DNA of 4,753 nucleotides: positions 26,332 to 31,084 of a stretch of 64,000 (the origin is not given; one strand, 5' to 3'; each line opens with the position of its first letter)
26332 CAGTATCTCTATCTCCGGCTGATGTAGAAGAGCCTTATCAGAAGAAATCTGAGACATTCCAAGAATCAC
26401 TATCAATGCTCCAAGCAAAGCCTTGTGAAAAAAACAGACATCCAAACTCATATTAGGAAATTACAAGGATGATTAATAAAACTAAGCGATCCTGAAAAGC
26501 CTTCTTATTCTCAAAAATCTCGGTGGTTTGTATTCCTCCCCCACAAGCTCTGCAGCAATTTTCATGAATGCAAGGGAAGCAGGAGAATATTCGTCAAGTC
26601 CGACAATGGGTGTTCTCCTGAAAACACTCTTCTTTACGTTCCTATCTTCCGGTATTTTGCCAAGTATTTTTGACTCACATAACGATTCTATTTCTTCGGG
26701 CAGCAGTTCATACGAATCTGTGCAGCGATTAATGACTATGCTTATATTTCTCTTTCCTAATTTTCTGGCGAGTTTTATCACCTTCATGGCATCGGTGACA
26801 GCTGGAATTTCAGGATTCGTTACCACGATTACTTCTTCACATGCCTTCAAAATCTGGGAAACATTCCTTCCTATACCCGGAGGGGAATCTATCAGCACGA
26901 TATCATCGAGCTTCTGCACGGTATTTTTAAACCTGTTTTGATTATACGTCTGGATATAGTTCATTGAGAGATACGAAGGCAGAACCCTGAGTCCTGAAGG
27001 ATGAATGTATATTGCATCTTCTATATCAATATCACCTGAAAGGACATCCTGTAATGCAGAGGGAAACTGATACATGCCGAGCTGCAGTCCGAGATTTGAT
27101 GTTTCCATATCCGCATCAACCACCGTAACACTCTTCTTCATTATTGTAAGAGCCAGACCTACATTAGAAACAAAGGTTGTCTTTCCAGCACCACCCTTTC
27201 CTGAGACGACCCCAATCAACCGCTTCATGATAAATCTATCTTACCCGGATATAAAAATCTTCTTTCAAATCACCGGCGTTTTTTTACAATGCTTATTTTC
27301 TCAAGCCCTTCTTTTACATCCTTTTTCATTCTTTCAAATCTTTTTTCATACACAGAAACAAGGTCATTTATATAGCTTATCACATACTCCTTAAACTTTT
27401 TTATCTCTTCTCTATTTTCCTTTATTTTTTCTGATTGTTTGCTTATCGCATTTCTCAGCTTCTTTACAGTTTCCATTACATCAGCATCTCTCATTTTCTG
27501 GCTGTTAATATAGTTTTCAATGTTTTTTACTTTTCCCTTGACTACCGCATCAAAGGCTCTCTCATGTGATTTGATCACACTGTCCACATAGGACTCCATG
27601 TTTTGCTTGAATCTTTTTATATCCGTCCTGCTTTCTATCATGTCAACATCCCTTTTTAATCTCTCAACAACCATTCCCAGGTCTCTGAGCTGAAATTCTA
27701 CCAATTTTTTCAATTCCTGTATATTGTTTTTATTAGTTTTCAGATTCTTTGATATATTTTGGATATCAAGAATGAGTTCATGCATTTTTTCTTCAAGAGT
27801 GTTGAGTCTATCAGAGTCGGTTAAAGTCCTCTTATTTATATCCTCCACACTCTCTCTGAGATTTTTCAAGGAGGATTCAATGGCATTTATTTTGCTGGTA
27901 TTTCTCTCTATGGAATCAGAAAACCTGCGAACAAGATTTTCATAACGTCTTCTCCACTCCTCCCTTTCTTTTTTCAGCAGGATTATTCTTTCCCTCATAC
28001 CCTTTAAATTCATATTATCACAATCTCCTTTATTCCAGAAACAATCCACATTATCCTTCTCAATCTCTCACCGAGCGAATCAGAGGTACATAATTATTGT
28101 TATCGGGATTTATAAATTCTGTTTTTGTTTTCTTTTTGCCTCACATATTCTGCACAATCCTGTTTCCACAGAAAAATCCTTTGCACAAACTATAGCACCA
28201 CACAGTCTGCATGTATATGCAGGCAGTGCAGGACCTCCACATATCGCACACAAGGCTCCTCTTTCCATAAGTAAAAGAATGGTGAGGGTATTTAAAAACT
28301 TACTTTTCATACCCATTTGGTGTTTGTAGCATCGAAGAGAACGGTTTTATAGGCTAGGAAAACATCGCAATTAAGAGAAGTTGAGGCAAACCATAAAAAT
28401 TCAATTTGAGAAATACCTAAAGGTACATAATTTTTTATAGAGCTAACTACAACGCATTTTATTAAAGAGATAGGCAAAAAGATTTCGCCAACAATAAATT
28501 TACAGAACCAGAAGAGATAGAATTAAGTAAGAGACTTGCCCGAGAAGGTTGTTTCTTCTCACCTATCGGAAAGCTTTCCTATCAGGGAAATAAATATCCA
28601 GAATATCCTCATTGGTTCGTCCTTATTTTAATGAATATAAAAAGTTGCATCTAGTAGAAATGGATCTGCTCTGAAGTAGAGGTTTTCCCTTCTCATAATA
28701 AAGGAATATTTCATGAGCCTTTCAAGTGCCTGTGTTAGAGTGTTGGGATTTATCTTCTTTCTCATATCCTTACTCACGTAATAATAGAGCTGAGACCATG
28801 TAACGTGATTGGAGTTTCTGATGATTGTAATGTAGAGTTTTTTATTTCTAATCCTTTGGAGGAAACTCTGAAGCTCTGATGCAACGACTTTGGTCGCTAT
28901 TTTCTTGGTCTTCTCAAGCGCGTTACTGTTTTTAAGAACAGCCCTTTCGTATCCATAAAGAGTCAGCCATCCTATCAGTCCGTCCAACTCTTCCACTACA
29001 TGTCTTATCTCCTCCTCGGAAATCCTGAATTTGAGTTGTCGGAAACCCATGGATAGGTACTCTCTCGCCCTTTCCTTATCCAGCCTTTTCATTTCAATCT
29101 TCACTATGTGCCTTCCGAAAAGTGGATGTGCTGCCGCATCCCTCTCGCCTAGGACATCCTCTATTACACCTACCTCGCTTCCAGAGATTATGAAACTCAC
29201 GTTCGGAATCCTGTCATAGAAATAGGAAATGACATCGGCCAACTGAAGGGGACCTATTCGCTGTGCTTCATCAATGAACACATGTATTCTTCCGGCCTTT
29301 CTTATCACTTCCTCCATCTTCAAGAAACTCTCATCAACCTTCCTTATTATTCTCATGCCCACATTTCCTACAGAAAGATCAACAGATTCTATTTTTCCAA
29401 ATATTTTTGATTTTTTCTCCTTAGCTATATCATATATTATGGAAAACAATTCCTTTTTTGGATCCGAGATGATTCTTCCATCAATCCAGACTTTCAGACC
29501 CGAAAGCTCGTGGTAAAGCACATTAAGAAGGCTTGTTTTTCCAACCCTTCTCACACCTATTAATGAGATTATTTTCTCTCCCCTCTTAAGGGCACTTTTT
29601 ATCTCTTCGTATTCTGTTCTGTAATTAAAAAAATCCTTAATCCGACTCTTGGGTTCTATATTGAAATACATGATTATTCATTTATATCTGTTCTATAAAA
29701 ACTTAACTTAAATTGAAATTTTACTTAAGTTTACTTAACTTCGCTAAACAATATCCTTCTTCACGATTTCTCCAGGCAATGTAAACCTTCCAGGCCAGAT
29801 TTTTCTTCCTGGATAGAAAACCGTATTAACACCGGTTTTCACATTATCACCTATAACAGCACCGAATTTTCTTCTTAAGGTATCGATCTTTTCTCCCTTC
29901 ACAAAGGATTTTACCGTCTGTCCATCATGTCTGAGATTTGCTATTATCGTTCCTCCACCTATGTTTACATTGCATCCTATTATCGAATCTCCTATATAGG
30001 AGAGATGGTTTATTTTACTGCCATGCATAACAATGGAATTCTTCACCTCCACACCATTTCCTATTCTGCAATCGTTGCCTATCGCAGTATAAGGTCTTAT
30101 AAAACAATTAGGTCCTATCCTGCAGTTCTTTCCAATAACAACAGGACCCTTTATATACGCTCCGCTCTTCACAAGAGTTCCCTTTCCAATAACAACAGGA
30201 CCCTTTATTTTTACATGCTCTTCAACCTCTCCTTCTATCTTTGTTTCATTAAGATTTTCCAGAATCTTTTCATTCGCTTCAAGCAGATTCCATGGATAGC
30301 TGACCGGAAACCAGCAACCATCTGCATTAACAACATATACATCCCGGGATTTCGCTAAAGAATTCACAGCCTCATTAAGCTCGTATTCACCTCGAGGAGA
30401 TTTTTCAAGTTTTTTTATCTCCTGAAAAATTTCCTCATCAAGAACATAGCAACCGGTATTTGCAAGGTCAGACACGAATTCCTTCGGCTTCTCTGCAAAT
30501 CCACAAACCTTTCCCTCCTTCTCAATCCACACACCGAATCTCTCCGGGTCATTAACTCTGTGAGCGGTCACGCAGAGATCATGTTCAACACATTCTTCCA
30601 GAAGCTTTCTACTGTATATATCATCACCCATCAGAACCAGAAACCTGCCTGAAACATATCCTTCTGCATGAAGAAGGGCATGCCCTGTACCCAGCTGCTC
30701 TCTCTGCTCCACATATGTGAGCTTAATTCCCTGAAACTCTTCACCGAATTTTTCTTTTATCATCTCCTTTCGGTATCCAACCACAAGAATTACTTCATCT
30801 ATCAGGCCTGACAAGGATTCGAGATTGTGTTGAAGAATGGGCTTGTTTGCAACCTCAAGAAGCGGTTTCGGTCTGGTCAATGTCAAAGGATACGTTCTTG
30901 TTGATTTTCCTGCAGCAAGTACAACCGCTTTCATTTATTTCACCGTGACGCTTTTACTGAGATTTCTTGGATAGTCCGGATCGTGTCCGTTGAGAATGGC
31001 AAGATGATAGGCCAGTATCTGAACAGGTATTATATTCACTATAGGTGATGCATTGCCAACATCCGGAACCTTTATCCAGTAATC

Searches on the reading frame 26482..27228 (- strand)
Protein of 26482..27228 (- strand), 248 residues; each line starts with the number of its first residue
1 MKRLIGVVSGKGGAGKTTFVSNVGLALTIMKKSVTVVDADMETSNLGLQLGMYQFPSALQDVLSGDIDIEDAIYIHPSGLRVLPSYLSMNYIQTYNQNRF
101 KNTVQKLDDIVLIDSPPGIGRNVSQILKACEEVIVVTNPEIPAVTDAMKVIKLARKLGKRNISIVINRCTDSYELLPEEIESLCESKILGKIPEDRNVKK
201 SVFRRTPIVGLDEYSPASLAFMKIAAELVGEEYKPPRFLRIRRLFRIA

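Call 6: search_protein_families(library=pfam, proteins=[window:26482-27228:-], max_evalue=0.01)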
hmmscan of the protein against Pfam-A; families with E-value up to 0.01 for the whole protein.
window:26482-27228:- (248 aa): 8 families
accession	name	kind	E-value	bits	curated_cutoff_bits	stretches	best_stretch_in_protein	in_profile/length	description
PF10609.15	ParA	-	5.6e-18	65.7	27.1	1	2-228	3-245/246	NUBPL iron-transfer P-loop NTPase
PF01656.29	CbiA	-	1.7e-17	64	25.4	1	5-207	1-124/125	CobQ/CobB/MinD/ParA nucleotide binding domain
PF13614.12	AAA_31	-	2.9e-16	60.3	27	1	3-159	2-169/177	AAA domain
PF00142.24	Fer4_NifH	-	3.9e-10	40.1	25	2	129-239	140-256/271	4Fe-4S iron sulfur cluster binding proteins, NifH/frxC family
PF06564.18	CBP_BcsQ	-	1.2e-06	28.6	21.3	1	8-175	7-177/234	Cellulose biosynthesis protein BcsQ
PF13500.12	AAA_26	-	0.0011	19.3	27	1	115-199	112-195/198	AAA domain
PF07015.17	VirC1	-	0.0055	16.5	24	0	3-41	2-40/231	VirC1 protein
PF02374.21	ArsA_ATPase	-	0.0087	15.7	24.3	0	7-40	5-38/305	Anion-transporting ATPase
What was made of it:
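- Checked: The flanks are ParA/MinD (26482-27228), a coiled-coil protein (27270-28049), a glmU-like gene (29744-30934) and glmS (30935-32785) (call 6).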

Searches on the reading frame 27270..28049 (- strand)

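Call 6: search_protein_families(library=pfam, proteins=[window:27270-28049:-], max_evalue=0.01)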
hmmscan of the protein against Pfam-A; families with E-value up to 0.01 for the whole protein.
window:27270-28049:- (259 aa): 8 families
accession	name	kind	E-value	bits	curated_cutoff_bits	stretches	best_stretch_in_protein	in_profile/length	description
PF01519.22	DUF16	-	1.7e-05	25.6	40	1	152-241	26-102/104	Protein of unknown function DUF16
PF10392.15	COG5_N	-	0.00029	21.5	31.2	0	29-92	50-112/132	Conserved oligomeric Golgi complex subunit 5, N-terminal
PF04012.17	PspA_IM30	-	0.00089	19.4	33.9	0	35-94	81-140/220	PspA/IM30 family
PF02601.20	Exonuc_VII_L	-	0.0016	18.4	35.9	0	141-243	146-242/315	Exonuclease VII, large subunit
PF19792.4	DUF6276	-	0.0018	18.8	27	1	86-153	61-126/128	Family of unknown function (DUF6276)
PF06009.19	Laminin_II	-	0.0024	18.3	33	1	38-118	17-100/138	Laminin Domain II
PF10459.15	Peptidase_S46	-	0.0035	16.5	22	1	33-247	324-526/698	Peptidase S46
PF07926.17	TPR_MLP1_2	-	0.0038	17.7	36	0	14-73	58-117/129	TPR/MLP1/MLP2-like protein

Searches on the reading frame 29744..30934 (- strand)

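Call 6: search_protein_families(library=pfam, proteins=[window:29744-30934:-], max_evalue=0.01)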
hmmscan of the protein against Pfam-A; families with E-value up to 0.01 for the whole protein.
window:29744-30934:- (396 aa): 10 families
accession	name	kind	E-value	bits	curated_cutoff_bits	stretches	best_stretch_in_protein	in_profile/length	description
PF00483.29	NTP_transferase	-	1.4e-36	126.7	21.2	1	2-226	1-244/245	Nucleotidyl transferase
PF00132.30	Hexapep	-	8.8e-17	60.5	27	1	265-299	2-36/36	Bacterial transferase hexapeptide (six repeats)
PF25084.1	LbH_EIF2B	-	9.3e-14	51.8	54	2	284-332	40-88/105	EIF2B subunit epsilon LbH domain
PF12804.13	NTP_transf_3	-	7.3e-13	49.4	27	1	3-118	1-110/160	MobA-like NTP transferase domain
PF14602.12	Hexapep_2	-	9.1e-07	28.9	27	1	264-295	1-30/34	Hexapeptide repeat of succinyl-transferase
PF24894.1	Hexapep_GlmU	-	1.3e-05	25.7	23.3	1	286-331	38-83/104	GlmU-like, C-terminal hexapeptide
PF25087.1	GMPPB_C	-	3.4e-05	23.9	39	1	262-335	2-75/110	GMPPB C-terminal domain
PF25247.1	LbH_GLGC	-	0.00034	21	27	0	294-334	10-49/135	GLGC left-handed parallel beta-helix domain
PF07959.18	Fucose_pyrophosphorylase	-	0.0035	16.8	34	0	292-338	282-328/418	Fucose pyrophosphorylase domain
PF01128.25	IspD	-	0.006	16.8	27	1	2-55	2-54/221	2-C-methyl-D-erythritol 4-phosphate cytidylyltransferase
